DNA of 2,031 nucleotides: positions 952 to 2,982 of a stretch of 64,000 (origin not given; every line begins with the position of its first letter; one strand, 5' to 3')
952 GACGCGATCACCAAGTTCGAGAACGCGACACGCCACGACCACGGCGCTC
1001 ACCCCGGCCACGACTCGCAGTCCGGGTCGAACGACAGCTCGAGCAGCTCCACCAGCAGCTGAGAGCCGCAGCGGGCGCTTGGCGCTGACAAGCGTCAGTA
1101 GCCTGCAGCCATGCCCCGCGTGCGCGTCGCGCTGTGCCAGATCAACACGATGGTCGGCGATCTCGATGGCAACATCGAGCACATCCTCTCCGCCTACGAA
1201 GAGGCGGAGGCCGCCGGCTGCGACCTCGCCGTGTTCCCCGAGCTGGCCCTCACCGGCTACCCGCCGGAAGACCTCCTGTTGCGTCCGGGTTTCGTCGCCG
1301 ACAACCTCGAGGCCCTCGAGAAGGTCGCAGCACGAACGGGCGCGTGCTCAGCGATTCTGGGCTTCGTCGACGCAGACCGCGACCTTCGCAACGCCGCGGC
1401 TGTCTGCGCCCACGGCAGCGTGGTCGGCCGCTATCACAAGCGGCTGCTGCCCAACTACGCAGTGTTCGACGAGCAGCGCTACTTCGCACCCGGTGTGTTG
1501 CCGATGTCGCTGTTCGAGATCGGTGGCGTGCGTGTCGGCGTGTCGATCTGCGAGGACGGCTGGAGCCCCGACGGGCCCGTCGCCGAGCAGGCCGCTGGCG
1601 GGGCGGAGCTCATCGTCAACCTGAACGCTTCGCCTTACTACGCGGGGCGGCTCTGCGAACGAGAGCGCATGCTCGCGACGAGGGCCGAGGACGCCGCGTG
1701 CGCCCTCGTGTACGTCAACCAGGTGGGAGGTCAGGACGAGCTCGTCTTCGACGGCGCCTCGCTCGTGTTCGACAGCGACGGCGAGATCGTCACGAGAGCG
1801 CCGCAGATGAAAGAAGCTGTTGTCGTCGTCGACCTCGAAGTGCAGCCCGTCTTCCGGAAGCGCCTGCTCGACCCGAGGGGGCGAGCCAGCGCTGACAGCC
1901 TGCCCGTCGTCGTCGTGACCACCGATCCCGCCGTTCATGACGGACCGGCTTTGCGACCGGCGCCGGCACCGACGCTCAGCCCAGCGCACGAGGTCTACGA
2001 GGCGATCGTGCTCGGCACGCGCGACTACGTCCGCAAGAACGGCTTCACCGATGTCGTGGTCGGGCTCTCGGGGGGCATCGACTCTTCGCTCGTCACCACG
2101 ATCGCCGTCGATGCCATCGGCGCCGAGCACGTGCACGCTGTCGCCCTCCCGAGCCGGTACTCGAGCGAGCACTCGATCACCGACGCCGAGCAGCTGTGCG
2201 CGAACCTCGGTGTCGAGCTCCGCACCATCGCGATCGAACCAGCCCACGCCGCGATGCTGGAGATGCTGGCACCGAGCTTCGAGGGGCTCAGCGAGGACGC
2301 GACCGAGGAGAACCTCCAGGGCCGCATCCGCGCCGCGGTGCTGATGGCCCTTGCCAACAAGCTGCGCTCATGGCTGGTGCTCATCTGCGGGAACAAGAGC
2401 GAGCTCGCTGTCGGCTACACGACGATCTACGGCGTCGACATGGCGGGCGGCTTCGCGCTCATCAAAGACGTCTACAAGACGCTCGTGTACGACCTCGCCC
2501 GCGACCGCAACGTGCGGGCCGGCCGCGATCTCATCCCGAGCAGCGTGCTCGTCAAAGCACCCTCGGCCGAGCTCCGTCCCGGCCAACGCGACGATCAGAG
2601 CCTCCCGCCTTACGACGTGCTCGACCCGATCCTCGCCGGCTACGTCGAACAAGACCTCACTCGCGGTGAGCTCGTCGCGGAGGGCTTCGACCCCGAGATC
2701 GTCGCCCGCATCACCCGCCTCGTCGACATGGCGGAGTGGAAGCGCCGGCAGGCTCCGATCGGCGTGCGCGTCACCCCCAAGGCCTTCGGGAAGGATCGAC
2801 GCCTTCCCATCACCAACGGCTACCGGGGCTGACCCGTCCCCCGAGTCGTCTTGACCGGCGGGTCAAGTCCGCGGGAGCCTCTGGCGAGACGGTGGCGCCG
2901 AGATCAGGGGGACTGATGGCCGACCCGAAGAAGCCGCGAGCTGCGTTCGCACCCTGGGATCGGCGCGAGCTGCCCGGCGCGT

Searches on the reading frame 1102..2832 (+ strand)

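Call 84: search_protein_families(library=pfam, proteins=[window:1102-2832:+], max_evalue=0.0001)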
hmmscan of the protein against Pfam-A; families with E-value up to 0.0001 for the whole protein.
window:1102-2832:+ (576 aa): 2 families
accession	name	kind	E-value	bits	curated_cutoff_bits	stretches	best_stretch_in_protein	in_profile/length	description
PF02540.23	NAD_synthase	-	3.5e-68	229.8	21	1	299-551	2-242/242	NAD synthase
PF00795.27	CN_hydrolase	-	2.3e-34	119.3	23.2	1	8-247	1-248/256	Carbon-nitrogen hydrolase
